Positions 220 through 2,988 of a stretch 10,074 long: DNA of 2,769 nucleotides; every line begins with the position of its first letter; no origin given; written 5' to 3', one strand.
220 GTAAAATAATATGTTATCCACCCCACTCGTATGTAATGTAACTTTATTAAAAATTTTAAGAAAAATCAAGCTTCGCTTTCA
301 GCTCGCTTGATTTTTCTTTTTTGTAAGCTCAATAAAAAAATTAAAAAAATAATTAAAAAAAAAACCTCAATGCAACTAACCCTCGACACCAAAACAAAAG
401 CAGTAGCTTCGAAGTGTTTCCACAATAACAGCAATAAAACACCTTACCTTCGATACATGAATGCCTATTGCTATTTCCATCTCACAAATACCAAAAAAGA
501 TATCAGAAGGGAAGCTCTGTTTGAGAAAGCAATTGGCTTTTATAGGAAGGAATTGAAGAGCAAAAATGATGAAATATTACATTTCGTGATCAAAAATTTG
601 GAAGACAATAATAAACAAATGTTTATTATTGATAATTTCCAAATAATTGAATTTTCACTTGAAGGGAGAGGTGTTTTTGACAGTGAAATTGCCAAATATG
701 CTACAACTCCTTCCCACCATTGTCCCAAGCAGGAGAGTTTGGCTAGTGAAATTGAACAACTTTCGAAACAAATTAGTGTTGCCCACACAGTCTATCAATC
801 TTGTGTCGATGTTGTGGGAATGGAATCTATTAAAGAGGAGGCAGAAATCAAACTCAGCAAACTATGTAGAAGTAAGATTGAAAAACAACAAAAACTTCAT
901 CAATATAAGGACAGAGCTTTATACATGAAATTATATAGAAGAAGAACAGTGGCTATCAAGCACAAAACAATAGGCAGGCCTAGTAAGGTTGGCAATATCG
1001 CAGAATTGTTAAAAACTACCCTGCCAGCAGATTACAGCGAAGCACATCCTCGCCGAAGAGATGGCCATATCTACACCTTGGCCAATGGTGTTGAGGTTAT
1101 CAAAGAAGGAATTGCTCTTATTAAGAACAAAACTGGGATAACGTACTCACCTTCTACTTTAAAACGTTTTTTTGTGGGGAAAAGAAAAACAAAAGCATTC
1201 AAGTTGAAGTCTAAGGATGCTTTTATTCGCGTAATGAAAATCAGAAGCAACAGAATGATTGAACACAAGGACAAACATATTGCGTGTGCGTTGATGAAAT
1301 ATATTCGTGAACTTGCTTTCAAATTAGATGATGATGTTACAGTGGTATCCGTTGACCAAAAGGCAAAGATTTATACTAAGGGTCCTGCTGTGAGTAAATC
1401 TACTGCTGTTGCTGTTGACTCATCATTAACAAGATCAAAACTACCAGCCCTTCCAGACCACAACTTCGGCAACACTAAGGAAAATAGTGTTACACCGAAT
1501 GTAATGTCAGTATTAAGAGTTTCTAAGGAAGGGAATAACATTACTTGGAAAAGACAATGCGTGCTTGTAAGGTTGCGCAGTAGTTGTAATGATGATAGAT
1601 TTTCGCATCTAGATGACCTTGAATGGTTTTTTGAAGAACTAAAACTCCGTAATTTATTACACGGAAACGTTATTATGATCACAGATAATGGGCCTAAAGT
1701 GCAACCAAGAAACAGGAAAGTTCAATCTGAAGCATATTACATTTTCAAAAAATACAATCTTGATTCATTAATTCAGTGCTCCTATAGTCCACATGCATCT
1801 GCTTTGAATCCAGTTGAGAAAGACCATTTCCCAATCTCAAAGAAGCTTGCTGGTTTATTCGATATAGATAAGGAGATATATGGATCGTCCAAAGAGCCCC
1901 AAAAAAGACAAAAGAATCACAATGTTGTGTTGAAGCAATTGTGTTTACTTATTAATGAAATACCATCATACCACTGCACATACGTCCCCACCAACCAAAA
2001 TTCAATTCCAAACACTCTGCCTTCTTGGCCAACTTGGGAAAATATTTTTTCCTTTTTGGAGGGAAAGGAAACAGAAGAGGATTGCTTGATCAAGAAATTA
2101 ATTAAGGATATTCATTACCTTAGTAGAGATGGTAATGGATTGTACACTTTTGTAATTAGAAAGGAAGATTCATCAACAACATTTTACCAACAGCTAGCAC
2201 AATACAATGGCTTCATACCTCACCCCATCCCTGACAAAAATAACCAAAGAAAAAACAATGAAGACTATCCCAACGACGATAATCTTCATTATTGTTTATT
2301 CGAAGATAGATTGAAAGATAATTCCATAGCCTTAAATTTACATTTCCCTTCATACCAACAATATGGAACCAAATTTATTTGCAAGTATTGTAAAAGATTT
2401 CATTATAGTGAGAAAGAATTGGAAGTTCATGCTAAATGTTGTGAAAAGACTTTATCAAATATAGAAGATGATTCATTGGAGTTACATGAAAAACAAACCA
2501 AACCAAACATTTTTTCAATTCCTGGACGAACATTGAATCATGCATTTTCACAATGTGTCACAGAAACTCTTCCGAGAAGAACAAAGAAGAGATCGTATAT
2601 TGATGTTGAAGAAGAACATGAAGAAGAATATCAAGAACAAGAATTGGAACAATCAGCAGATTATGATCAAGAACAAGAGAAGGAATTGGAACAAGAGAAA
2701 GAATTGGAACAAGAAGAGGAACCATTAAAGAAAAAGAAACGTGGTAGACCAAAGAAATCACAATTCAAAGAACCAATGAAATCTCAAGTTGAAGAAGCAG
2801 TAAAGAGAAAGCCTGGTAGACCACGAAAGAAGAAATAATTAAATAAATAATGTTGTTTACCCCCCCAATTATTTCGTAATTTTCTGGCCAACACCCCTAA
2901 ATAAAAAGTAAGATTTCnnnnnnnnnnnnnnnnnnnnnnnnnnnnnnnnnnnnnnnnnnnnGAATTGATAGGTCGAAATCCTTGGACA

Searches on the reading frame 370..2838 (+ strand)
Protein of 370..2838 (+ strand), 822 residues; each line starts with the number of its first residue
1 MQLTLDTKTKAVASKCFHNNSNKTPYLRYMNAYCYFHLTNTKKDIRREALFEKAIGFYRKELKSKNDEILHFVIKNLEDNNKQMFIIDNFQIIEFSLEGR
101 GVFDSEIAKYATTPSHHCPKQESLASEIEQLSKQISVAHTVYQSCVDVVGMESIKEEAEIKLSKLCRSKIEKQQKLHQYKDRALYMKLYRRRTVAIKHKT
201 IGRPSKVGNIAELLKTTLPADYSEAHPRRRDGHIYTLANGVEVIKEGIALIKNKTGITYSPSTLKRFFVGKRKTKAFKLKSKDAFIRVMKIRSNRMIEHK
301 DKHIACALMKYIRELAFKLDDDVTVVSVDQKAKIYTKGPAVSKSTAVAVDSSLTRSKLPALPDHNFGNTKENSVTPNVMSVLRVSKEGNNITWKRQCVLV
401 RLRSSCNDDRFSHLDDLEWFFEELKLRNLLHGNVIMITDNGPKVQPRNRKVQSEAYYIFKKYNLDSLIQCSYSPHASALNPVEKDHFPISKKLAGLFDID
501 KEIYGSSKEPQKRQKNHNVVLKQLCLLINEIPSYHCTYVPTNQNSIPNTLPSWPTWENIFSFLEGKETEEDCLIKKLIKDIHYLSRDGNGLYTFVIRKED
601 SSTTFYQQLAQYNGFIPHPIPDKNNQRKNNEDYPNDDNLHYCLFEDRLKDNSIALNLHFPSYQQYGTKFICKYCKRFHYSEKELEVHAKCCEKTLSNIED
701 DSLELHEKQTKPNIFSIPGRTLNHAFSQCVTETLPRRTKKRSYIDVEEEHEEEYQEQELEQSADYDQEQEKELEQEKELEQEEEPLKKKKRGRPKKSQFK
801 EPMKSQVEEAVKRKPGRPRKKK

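Call 3: search_protein_families(library=pfam, proteins=[window:370-2838:+], max_evalue=1)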
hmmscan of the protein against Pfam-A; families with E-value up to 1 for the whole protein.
window:370-2838:+ (822 aa): 1 family
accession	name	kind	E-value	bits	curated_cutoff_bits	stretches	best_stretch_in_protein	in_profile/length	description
PF20728.2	Nairovirus_NSm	-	0.06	13.8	27.4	0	661-694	67-100/115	Nairovirus NSm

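Call 5: find_homologous_proteins(query=window:370-2838:+, max_evalue=0.001)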
Query window:370-2838:+: 8000 candidates shared short words with the query, none scored E <= 0.001.

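Call 7: search_solved_structures(query=window:370-2838:+, max_evalue=10, show_alignments=3)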
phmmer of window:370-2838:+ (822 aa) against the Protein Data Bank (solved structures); distinct sequences matched with E-value up to 10: 0.

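Call 8: search_protein_families(library=ncbifam, proteins=[window:370-2838:+], max_evalue=10)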
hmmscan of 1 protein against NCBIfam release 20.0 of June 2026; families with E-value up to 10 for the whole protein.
window:370-2838:+ (822 aa): 0 families

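Call 18: find_encoding_contigs(protein=window:370-2838:+, flank=10000, max_places=10)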
Protein window:370-2838:+ (822 aa): no gene with exactly this product is on record in the collection.

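Call 21: search_protein_representatives(protein=window:370-2580:+)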
Query: 737 residues. Proteins with E-value up to 0.001 (for the whole library): 161; up to 1e-10: 29; up to 1e-30: 2. The best 150 are listed.
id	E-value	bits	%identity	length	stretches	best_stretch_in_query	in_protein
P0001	6.6e-71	256.5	33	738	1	16-723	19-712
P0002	1.4e-33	133.2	28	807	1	27-690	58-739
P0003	1.2e-21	93.7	31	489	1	292-704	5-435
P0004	2.4e-18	82.8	25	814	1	115-692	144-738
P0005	1.1e-17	80.7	29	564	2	288-516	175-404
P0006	7.4e-17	77.9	30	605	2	177-497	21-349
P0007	1.4e-16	76.9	28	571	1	174-495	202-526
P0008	3.2e-15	72.4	32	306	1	422-709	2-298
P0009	3.9e-15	72.2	27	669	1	119-516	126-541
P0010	1.0e-14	70.8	33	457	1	293-506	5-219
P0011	1.1e-14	70.7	27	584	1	116-514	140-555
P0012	1.1e-14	70.7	33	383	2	210-411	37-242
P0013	2.9e-14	69.3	30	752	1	117-513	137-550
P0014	3.1e-14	69.2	29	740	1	170-507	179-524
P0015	2.3e-13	66.3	30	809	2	253-515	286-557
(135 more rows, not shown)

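Call 24: search_protein_families(library=pfam, alignment_id=A1, max_evalue=0.01)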
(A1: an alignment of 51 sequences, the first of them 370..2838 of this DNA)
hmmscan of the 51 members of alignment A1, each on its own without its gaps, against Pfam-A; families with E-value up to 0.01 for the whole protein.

A. member 1, window:370-2838:+ (822 aa): 0 families

B. families by the number of members that match (of 51 scanned): 12 families
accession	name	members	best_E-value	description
PF07592.17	DDE_Tnp_ISAZ013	11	1.8e-07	Rhodopirellula transposase DDE domain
PF13565.12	HTH_32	2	0.0005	Homeodomain-like domain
PF23077.1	zf-C2H2_ZNF462_1st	2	0.0031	Zinc finger protein 462, first C2H2 zinc finger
PF12874.13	zf-met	1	0.00048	Zinc-finger of C2H2 type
PF00096.32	zf-C2H2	1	0.0012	Zinc finger, C2H2 type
PF02037.33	SAP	1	0.0019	SAP domain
PF16878.10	SIX1_SD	1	0.0036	Transcriptional regulator, SIX1, N-terminal SD domain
PF08897.16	DUF1841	1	0.0036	Domain of unknown function (DUF1841)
PF13894.12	zf-C2H2_4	1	0.0042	C2H2-type zinc finger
PF18397.6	IKBKB_SDD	1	0.0044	IQBAL scaffold dimerization domain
PF05852.16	DUF848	1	0.0072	Gammaherpesvirus protein of unknown function (DUF848)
PF10473.14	CENP-F_leu_zip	1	0.0092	Leucine-rich repeats of kinetochore protein Cenp-F/LEK1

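Call 28: find_homologous_proteins(query=A1, max_evalue=0.00001)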
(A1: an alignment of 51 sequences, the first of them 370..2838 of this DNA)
Query A1 (51 sequences): 8000 candidates shared short words with the query, none scored E <= 0.00001.

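Call 30: list_cluster_members(proteins=[P0001, P0002, P0003, P0004, P0005, P0006, P0007, P0009, P0011, P0013])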
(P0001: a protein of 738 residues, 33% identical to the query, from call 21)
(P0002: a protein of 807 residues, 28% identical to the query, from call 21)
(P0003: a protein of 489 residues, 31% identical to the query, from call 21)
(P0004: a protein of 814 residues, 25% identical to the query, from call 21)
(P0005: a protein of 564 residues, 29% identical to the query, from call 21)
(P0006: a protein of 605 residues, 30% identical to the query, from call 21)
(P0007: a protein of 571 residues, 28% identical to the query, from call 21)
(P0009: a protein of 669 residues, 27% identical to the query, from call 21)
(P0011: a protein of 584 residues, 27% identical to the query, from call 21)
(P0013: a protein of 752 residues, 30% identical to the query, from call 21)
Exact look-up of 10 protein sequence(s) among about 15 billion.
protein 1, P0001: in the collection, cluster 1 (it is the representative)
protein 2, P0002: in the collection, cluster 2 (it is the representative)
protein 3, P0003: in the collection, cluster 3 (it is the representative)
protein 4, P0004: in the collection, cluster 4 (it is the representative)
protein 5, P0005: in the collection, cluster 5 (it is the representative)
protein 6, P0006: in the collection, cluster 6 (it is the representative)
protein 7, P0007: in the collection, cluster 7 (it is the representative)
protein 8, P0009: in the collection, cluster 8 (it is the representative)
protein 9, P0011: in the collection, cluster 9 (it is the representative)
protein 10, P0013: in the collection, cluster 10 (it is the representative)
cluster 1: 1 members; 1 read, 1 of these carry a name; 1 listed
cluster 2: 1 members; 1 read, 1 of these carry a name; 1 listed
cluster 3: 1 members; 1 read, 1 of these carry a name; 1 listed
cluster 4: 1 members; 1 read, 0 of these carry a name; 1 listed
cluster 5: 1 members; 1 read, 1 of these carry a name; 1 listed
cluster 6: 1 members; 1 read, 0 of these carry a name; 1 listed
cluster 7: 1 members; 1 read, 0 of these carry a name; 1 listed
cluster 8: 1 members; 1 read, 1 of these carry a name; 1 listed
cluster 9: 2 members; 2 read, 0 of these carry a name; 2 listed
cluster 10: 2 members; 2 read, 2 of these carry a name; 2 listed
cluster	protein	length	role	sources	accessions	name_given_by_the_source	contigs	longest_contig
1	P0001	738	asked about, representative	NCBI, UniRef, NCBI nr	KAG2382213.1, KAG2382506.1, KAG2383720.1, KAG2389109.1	hypothetical protein C9374_009777 [Naegleria lovaniensis] | C2H2-type domain-containing protein n=1 Tax=Naegleria lovaniensis TaxID=51637 ... | uncharacterized protein C9374_005415 [Naegleria lovaniensis]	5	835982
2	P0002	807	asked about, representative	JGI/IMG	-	hypothetical protein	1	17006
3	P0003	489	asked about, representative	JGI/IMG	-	hypothetical protein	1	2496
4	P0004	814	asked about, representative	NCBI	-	-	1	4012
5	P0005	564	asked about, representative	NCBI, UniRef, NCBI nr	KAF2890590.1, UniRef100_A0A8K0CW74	hypothetical protein ILUMI_15583 [Ignelater luminosus] | C2H2-type domain-containing protein n=1 Tax=Ignelater luminosus TaxID=2038154 ...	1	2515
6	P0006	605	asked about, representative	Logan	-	-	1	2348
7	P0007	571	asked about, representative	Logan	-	-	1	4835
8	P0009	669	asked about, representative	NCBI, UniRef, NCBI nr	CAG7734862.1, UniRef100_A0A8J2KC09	unnamed protein product [Allacma fusca] | Uncharacterized protein n=1 Tax=Allacma fusca TaxID=39272 RepID=A0A8J2KC09_9HEXA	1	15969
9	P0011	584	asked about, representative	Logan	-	-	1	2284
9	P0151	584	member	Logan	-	-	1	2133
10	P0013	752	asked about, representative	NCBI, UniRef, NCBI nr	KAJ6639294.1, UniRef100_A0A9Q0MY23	hypothetical protein Bhyg_12037 [Pseudolycoriella hygida] | Uncharacterized protein n=1 Tax=Pseudolycoriella hygida TaxID=35572 RepID=A0A9Q0MY23_9DIPT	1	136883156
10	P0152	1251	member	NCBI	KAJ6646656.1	hypothetical protein Bhyg_01869, partial [Pseudolycoriella hygida]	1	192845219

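Call 40: search_protein_families(library=ncbifam, alignment_id=A1, max_evalue=0.01)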
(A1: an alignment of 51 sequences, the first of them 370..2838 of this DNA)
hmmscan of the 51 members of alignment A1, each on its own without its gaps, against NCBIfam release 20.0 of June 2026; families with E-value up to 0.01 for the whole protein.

A. member 1, window:370-2838:+ (822 aa): 0 families

B. families by the number of members that match (of 51 scanned): 3 families
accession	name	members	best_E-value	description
NF033519.0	transpos_ISAzo13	18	1.7e-11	ISAzo13 family transposase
NF045780.1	TrlF_fam_ATP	1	4.1e-05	TrlF family AAA-like ATPase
NF033545.0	transpos_IS630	1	0.0062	IS630 family transposase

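Call 41: search_solved_structures(query=A1, max_evalue=10, show_alignments=2)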
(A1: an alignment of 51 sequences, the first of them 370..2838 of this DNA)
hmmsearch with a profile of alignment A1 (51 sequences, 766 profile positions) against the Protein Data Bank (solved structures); distinct sequences matched with E-value up to 10: 42.
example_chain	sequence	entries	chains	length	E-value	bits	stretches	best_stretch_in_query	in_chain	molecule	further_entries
4xa6_A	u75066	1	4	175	0.0089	18.1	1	127-253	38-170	Gp7-MYH7(1777-1855)-EB1 chimera protein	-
5yj3_C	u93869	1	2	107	0.1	14.6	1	685-717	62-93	Telomere zinc finger-associated protein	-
8yv9_A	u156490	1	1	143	0.15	14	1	684-743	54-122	C2H2-type domain-containing protein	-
5ghe_A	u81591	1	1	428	0.16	14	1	61-200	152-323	Pesticidal crystal protein Cry6Aa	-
2lv2_A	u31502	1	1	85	0.29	13.1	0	687-714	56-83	Insulinoma-associated protein 1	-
8jq0_A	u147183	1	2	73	0.35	12.8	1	683-718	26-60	HKR3 protein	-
9if7_SL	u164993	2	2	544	0.42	12.6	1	131-226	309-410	SNW domain-containing protein 1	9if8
8a4i_I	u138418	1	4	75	0.62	12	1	678-712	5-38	Sal-like protein 4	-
2rsh_A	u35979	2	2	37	0.62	12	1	683-714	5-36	Zinc finger protein ZFAT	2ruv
2ema_A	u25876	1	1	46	0.71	11.9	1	686-713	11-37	Zinc finger protein 347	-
2eps_A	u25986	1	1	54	0.72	11.8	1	681-720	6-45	POZ-, AT hook-, and zinc finger-containing protein 1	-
2ytk_A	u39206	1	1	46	0.76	11.7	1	684-713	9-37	Zinc finger protein 347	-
2mdg_A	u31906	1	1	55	0.78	11.7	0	688-711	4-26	Zinc finger protein 423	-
2yts_A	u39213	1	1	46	0.83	11.6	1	686-713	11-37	Zinc finger protein 484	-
2ytd_A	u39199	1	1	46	1.1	11.2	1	684-711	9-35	Zinc finger protein 473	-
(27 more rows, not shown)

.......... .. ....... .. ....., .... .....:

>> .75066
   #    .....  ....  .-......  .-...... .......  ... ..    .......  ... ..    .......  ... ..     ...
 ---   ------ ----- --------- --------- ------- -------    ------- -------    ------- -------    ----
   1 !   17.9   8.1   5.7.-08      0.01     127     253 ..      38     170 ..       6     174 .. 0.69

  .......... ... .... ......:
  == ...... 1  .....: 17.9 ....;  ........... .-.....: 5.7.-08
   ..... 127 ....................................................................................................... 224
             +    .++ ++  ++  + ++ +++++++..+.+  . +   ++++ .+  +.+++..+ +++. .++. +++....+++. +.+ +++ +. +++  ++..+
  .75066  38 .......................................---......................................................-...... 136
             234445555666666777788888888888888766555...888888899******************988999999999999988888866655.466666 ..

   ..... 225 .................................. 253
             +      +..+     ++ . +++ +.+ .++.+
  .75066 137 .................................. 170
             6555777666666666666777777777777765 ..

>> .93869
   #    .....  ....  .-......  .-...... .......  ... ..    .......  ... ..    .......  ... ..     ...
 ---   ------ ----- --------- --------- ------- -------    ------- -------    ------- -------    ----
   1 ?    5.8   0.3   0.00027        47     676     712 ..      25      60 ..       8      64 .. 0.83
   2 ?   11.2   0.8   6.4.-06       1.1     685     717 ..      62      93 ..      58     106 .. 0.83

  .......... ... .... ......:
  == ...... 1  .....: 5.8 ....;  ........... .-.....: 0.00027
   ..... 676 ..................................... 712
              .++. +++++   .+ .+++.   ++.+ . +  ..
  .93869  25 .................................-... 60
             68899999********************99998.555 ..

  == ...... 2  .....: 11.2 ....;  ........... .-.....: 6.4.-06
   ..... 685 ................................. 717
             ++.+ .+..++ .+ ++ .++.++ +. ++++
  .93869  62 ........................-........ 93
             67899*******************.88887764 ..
